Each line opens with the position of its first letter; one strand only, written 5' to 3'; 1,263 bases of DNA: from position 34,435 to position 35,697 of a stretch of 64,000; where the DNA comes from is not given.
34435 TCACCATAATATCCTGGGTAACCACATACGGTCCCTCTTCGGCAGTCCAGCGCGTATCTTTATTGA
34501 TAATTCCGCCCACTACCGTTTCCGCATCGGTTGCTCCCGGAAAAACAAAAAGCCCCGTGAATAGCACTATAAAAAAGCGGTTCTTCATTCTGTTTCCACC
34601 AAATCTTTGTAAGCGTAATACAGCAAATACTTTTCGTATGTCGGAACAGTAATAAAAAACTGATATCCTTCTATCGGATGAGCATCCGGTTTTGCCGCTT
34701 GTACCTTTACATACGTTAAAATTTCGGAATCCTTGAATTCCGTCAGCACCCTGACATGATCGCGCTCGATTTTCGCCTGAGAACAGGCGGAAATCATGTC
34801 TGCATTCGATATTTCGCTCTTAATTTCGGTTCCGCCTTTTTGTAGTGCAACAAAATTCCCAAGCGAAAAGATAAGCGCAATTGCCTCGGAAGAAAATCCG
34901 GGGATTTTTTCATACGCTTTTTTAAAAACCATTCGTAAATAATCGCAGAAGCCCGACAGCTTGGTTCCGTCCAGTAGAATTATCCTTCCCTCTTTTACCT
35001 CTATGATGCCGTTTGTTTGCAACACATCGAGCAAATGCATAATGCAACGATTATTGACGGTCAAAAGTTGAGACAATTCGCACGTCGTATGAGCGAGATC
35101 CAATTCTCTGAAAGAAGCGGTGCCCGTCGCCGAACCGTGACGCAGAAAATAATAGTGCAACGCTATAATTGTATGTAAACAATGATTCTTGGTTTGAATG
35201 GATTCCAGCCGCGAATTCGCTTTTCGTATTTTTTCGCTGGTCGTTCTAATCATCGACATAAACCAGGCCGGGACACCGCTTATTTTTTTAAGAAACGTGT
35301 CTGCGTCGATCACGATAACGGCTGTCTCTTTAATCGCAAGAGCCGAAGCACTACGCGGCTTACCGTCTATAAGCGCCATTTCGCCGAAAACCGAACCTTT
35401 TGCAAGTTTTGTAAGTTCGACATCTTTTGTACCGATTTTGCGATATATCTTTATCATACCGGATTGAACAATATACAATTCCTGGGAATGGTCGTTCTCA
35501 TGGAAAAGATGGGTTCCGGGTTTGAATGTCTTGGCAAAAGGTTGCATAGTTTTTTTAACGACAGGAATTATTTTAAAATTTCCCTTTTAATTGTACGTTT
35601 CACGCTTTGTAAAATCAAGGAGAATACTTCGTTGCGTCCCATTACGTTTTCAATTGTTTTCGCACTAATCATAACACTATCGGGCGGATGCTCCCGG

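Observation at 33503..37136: Divergent module: cNMP-binding regulator + beta-helix protein facing lipoprotein + paralogous beta-helix protein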

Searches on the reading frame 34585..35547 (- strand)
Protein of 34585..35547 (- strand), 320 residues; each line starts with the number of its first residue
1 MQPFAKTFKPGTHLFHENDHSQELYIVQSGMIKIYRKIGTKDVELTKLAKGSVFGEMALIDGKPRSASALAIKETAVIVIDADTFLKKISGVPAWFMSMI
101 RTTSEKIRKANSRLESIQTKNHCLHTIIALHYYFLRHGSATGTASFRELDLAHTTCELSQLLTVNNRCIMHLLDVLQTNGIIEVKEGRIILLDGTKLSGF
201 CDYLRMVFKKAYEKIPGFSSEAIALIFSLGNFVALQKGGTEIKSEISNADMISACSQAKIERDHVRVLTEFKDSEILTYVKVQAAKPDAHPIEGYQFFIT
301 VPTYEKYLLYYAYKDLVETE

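Call 4: search_protein_families(library=pfam, proteins=[window:34585-35547:-], max_evalue=1)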
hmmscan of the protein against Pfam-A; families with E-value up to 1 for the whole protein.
window:34585-35547:- (320 aa): 2 families
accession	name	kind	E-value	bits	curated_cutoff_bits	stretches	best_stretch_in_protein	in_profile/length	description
PF00027.35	cNMP_binding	-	1.9e-21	76.3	27.5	1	6-89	2-86/89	Cyclic nucleotide-binding domain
PF13545.12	HTH_Crp_2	-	0.00081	19.7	27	1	133-197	6-67/70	Crp-like helix-turn-helix domain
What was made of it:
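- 34585..35547 (-): REG: 320-aa CRP/FNR-type regulator. It consists of a cNMP-binding domain, a C-helix, winged helix 1, winged helix 2 and a C-terminal helix. Pfam cNMP_binding E 1.9e-21 (call 4).
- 34972..35184 (-): REG winged helix-turn-helix 1 (residues 122-192; putative recognition helix 166-178). Pfam HTH_Crp_2 is weak: E 8e-4, below the cut-off (call 4).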

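Call 6: find_homologous_proteins(query=window:34585-35547:-)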
Query window:34585-35547:- (320 aa): 110 proteins with E <= 0.001 among 2279 candidates.
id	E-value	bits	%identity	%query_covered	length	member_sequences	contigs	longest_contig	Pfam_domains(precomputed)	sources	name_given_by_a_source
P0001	6.3e-209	710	100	100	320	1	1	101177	PF00027.36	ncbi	-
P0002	1.4e-141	489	68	99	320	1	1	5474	PF00027.36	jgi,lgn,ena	-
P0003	4.1e-112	392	56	99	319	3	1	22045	PF00027.36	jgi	jgi:CRP-like cAMP-binding protein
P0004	2.0e-108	380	56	100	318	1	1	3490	PF00027.36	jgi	jgi:CRP-like cAMP-binding protein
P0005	1.7e-107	377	51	99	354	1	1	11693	PF00027.36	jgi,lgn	jgi:CRP-like cAMP-binding protein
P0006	4.0e-107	376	54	99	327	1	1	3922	PF00027.36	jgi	jgi:CRP-like cAMP-binding protein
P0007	5.0e-107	376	52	99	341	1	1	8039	PF00027.36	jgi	jgi:CRP-like cAMP-binding protein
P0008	2.6e-105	370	54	100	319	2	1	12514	PF00027.36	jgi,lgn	jgi:CRP/FNR family cyclic AMP-dependent transcriptional regulator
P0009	6.3e-104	366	53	100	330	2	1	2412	PF00027.36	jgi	jgi:CRP/FNR family transcriptional regulator, cyclic AMP receptor protein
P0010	3.7e-103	363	52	99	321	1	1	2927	PF00027.36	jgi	jgi:CRP-like cAMP-binding protein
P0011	4.2e-100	353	50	99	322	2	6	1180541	PF00027.36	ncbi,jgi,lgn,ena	jgi:CRP-like cAMP-binding protein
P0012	2.1e-99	351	50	99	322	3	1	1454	PF00027.36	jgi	jgi:CRP-like cAMP-binding protein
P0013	3.3e-99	350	52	99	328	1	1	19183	PF00027.36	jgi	jgi:CRP/FNR family transcriptional regulator, cyclic AMP receptor protein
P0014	1.0e-97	345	50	99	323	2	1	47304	PF00027.36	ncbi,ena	-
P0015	2.7e-97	344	50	100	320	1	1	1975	PF00027.36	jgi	jgi:CRP-like cAMP-binding protein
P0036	2.4e-67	245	39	99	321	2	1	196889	PF00027.36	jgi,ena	jgi:CRP-like cAMP-binding protein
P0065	3.2e-56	209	36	100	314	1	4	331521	PF00027.36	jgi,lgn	jgi:CRP-like cAMP-binding protein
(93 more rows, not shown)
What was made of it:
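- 34585..35547 (-): About 92 full-length orthologues were found (call 6).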

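Call 9: find_related_loci(query=A1, collection=genome_contigs, flank=6000)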
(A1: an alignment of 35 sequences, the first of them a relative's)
Query A1 (320 aa) in genome_contigs; peptide patterns used: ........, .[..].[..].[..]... (x = any residue, [..] = any of these).
600 stretches matched a pattern (row limit reached: there are more); 561 encode a relative of the query (tblastn E <= 1e-3); the best 80 are kept; 80 distinct loci.
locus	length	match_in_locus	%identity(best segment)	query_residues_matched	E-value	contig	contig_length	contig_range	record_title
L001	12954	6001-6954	43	1-319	9e-83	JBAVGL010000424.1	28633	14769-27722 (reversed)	MAG: Chitinivibrionales bacterium isolate MFD06947_ilm_asm_bin9 k127_12930, whole genome shotgun sequence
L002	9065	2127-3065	39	1-317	4e-72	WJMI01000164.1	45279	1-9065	MAG: Chitinivibrionales bacterium isolate RBin_290 k141_1938458, whole genome shotgun sequence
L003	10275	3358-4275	38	1-316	2e-66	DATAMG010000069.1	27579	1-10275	MAG TPA_asm: Chitinispirillaceae bacterium isolate SMAG_U6984 k141_350125, whole genome shotgun sequence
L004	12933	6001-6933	37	1-315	1e-63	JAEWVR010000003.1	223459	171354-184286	MAG: Fibrobacteres bacterium isolate OH_SDB_7 k127_779766, whole genome shotgun sequence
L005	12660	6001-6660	45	1-225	1e-61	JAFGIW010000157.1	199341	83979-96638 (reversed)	MAG: Chitinispirillaceae bacterium isolate Zod_Metabat.237 k87_9875404, whole genome shotgun sequence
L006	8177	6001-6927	37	1-316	9e-55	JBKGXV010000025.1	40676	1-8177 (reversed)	MAG: Chitinispirillaceae bacterium isolate C1M08_1 NODE_313_length_40676_cov_18.892888, whole genome shotgun sequence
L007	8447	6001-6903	35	1-317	1e-51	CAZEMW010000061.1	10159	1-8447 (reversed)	MAG TPA_asm: uncultured Fibrobacterota bacterium isolate binchicken_co15_4 genome assembly, contig: NODE_4993_length_101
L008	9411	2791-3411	42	1-214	1e-50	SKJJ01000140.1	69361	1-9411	MAG: Chitinispirillum sp. isolate CSBr16_98 CSBr16-69, whole genome shotgun sequence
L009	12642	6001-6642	42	1-214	2e-49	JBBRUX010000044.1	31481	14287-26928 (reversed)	MAG: Chitinivibrionales bacterium isolate La3_metabat2.045 La3_metabat2.045_K_600900_L_31481_cov_48.9770, whole genome s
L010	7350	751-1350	34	7-205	2e-29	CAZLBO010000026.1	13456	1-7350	MAG TPA_asm: uncultured Bifidobacteriales bacterium isolate binchicken_co67_159 genome assembly, contig: NODE_4825_lengt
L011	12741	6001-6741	29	1-247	5e-29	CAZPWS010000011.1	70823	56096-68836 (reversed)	MAG TPA_asm: uncultured Fibrobacterota bacterium isolate binchicken_co286_161 genome assembly, contig: NODE_596_length_7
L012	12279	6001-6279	55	1-93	1e-28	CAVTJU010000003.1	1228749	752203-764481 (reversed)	MAG: uncultured Fibrobacteraceae bacterium isolate MFD05674.bin.2.139 genome assembly, contig: contig_126122, whole geno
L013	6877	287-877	34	4-204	6e-28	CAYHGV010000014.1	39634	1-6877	MAG TPA_asm: uncultured bacterium isolate ERP119294_co4_433 genome assembly, contig: NODE_791_length_39634_cov_6.844210,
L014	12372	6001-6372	35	5-128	5e-22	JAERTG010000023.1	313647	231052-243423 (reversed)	MAG: Candidatus Neomarinimicrobiota bacterium isolate BH26 c_000000001000, whole genome shotgun sequence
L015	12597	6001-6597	29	6-206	3e-21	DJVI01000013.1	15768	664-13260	MAG TPA_asm: candidate division WOR-3 bacterium UBA6260 UBA6260_contig_71471, whole genome shotgun sequence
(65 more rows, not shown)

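Call 12: search_protein_families(library=ncbifam, proteins=[window:34585-35547:-], max_evalue=1)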
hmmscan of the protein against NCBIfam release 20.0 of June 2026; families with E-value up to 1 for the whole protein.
window:34585-35547:- (320 aa): 10 families
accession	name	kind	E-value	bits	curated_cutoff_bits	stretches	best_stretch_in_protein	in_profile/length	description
NF008365.0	PRK11161.1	subfamily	3.6e-09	36.3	228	1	7-199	51-241/250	fumarate/nitrate reduction transcriptional regulator Fnr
NF006901.0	PRK09392.1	equivalog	1.1e-08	34.7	211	1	4-202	31-222/236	transcriptional activator FtrB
NF058543.1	ActPatMycb56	equivalog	1.1e-08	34.3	460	1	8-106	24-121/317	acetyltransferase Pat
TIGR03896.1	cyc_nuc_ocin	subfamily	3e-07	30.1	161.05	1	8-88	166-247/317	bacteriocin-type transport-associated protein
NF008732.0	PRK11753.1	equivalog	7.4e-07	28.8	266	1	8-185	28-204/214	cAMP-activated global transcriptional regulator CRP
TIGR03697.1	NtcA_cyano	equivalog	1.2e-05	25.1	244.95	1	12-198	2-189/193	global nitrogen regulator NtcA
NF041163.2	encap_f2b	equivalog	0.00034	19.9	400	1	6-113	98-207/450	family 2B encapsulin nanocompartment shell protein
NF052518.1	TransRegLdrP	equivalog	0.0009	19.3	300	1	10-195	6-182/195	transcriptional regulator LdrP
NF050815.1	TransActFtrBCaul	equivalog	0.0072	15.6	300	1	4-88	33-117/251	transcriptional activator FtrB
TIGR00042.1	TIGR00042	equivalog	0.025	14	145.35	1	42-130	31-115/184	RdgB/HAM1 family non-canonical purine NTP pyrophosphatase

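Call 13: search_protein_families(library=pfam, proteins=[L001:8056-9219:-, L001:9209-11968:-, L001:11980-12789:-, L003:1195-2046:+, L001:3429-4298:-], max_evalue=0.001)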
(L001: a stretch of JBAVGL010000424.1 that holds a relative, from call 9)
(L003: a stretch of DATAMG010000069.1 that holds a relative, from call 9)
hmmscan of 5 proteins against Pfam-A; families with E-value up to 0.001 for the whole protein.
L001:8056-9219:- (388 aa): 0 families

L001:9209-11968:- (920 aa): 5 families
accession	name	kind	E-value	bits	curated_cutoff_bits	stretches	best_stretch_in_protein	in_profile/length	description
PF00593.30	TonB_dep_Rec_b-barrel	-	9.5e-17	62.4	27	1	476-878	38-433/436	TonB dependent receptor-like, beta-barrel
PF03544.19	TonB_C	-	1e-13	52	24.6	1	68-142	3-78/79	Gram-negative bacterial TonB protein C-terminal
PF13715.12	CarbopepD_reg_2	-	9.1e-06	26.1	32.2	1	211-273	26-88/88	CarboxypepD_reg-like domain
PF13620.12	CarboxypepD_reg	-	1.4e-05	25.7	32.3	1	210-261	29-81/82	Carboxypeptidase regulatory-like domain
PF07715.20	Plug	-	1.7e-05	25.7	23.9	1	301-380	24-107/107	TonB-dependent Receptor Plug Domain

L001:11980-12789:- (270 aa): 1 family
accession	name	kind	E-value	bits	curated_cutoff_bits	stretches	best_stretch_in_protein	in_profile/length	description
PF03544.19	TonB_C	-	2.1e-11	44.5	24.6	1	191-266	2-78/79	Gram-negative bacterial TonB protein C-terminal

L003:1195-2046:+ (284 aa): 1 family
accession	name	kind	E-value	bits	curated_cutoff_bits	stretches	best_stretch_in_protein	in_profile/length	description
PF13529.12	Peptidase_C39_2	-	8.9e-05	23.5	24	0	41-217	2-142/143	Peptidase_C39 like family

L001:3429-4298:- (290 aa): 1 family
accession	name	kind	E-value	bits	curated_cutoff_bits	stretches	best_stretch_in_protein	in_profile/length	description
PF13229.12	Beta_helix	-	0.00013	22.1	25.9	1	116-178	69-131/158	Right handed beta helix region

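Call 33: find_encoding_contigs(protein=P0002, flank=5000, max_places=2)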
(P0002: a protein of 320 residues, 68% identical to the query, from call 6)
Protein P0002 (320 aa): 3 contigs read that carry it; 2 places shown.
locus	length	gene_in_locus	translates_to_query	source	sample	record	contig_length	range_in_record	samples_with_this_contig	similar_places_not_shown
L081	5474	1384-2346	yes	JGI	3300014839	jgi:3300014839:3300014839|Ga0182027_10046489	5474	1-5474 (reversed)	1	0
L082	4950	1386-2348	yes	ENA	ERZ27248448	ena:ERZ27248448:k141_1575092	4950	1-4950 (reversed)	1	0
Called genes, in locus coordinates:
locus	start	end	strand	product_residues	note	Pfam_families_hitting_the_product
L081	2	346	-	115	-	?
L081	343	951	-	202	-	-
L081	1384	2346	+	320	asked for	PF00027:cNMP_binding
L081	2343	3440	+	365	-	PF13229:Beta_helix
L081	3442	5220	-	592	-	PF13414:TPR_11 (weak), PF21033:RMD1-3 (weak), PF00515:TPR_1, PF07719:TPR_2, PF13181:TPR_8 (weak), PF13424:TPR_12, PF13431:TPR_17 (weak), PF13844:Glyco_transf_41, +3 more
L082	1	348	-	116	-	?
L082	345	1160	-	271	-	-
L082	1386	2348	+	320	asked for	PF00027:cNMP_binding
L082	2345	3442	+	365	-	PF13229:Beta_helix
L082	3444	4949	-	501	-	?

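Call 35: predict_structure(alignment_id=A1)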
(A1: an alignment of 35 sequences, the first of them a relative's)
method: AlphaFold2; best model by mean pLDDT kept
length: 320 residues; sequences in the alignment: 35
mean_pLDDT: 87.1   pTM: 0.61
mean pLDDT of the five models: 87.1, 85.5, 85.0, 84.0, 83.1
residues with pLDDT >= 90: 170; 70-90: 125; 50-70: 24; < 50: 1
segments of 3 or more residues with pLDDT < 50: none
pLDDT, mean of each block of 10 residues (from residue 1): 90 93 93 89 91 86 89 96 83 84 82 63 89 87 75 93 87 94 94 94 92 88 93 69 86 92 89 92 75 88 92 78
secondary structure, 60 per line:
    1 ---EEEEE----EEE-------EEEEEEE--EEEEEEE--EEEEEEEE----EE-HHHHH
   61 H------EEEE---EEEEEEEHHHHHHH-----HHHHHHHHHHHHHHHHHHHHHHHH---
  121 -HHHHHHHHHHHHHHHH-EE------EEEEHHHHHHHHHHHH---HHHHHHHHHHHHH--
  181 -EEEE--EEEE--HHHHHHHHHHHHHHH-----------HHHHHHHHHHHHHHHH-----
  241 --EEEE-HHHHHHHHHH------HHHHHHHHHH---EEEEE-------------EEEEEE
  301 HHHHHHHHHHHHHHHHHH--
elements in order: E4-8 E13-15 E23-29 E32-38 E41-48 H56-61 E68-71 E75-81 H82-88 H94-117 H122-137 E147-150 H151-162 H166-178 E182-185 E188-191 H194-208 H220-235 E243-246 H248-257 H264-273 E277-281 E295-300 H301-318
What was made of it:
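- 34585..35547 (-): The AF2 model has pLDDT 87 (call 35).
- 34972..35184 (-): AF2 secondary structure (call 35).
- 34648..34890 (-): REG second winged-helix domain (residues about 220-300). The AF2 pattern is H-E-H-H-E-E (call 35).
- On CRP/FNR superfamily transcription regulators: The AF2 beta-roll spans residues 4-81 (call 35). The AF2 model has helix 94-117 followed by a wHTH at 122-191 (call 35).
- On Bd2879-type two-winged-helix cNMP regulators: AF2 predicts a second H-E-H-H-E-E domain at residues 220-300 (call 35).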

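Call 39: fold_search(model_id=the predicted structure, library=pdb)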
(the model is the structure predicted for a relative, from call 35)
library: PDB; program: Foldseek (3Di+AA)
matches with E <= 10: 1735; with E <= 0.001: 608
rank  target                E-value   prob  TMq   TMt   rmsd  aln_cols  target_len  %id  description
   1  9sfa_A                2.6e-17  1.00  0.38  0.36  14.0       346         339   15  Cyclic nucleotide binding transcription factor Bd2879 - apo form (released 2025-10-22)
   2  9sfa_B                2.9e-16  1.00  0.36  0.36  13.0       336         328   18  Cyclic nucleotide binding transcription factor Bd2879 - apo form (released 2025-10-22)
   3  4byy_A                2.9e-14  1.00  0.31  0.42  12.8       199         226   22  Apo GlxR (released 2014-07-30)
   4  3r6s_C                6.2e-14  1.00  0.31  0.42  13.2       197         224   21  Crystal structure of GlxR transcription factor from Corynebacterium glutamicum with cAMP (released 2012-03-28)
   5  3r6s_A                7.0e-14  1.00  0.30  0.41  13.1       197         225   21  Crystal structure of GlxR transcription factor from Corynebacterium glutamicum with cAMP (released 2012-03-28)
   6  3i54_C                8.2e-14  1.00  0.30  0.45  13.3       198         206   23  Crystal structure of MtbCRP in complex with cAMP (released 2009-09-08)
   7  4ev0_D                9.6e-14  1.00  0.31  0.44  10.0       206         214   23  Crystal Structure of Thermus thermophilus Catabolite Activator Protein (released 2012-06-20)
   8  4cyd_A                1.0e-13  1.00  0.30  0.42  12.9       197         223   21  GlxR bound to cAMP (released 2014-12-17)
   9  4ev0_A                1.4e-13  1.00  0.35  0.49  10.0       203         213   23  Crystal Structure of Thermus thermophilus Catabolite Activator Protein (released 2012-06-20)
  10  3i54_D                1.6e-13  1.00  0.30  0.40  13.1       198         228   23  Crystal structure of MtbCRP in complex with cAMP (released 2009-09-08)
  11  3d0s_A                2.1e-13  1.00  0.30  0.41  13.0       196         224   23  cAMP receptor protein from m.tuberculosis, cAMP-free form (released 2009-02-03)
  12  3i59_A                3.6e-13  1.00  0.29  0.41  13.2       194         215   23  Crystal structure of MtbCRP in complex with N6-cAMP (released 2009-09-08)
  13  3r6s_F                4.2e-13  1.00  0.30  0.41  13.0       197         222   21  Crystal structure of GlxR transcription factor from Corynebacterium glutamicum with cAMP (released 2012-03-28)
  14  3h3u_A                4.7e-13  1.00  0.31  0.43  12.9       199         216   24  Crystal structure of CRP (cAMP receptor Protein) from Mycobacterium tuberculosis (released 2010-02-02)
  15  3i54_A                4.7e-13  1.00  0.30  0.40  13.2       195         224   23  Crystal structure of MtbCRP in complex with cAMP (released 2009-09-08)
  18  7pza_A                7.2e-13  1.00  0.31  0.42  12.5       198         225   27  Structure of the Clr-cAMP-DNA complex (released 2022-11-02)
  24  7pza_B                2.6e-12  1.00  0.31  0.42  12.6       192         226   25  Structure of the Clr-cAMP-DNA complex (released 2022-11-02)
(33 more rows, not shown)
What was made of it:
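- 34585..35547 (-): The Foldseek top hit is Bd2879 (9sfa) at E 2.6e-17 (call 39).
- On Bd2879-type two-winged-helix cNMP regulators: The full-length Foldseek alignment is to 9sfa (call 39).
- Closest known: cAMP receptor proteins of the CRP/FNR family. Same: Foldseek E-values are about 1e-13 to 1e-14 (call 39).
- The structure model is closest to Bd2879, GlxR, CRP and Clr (call 39).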
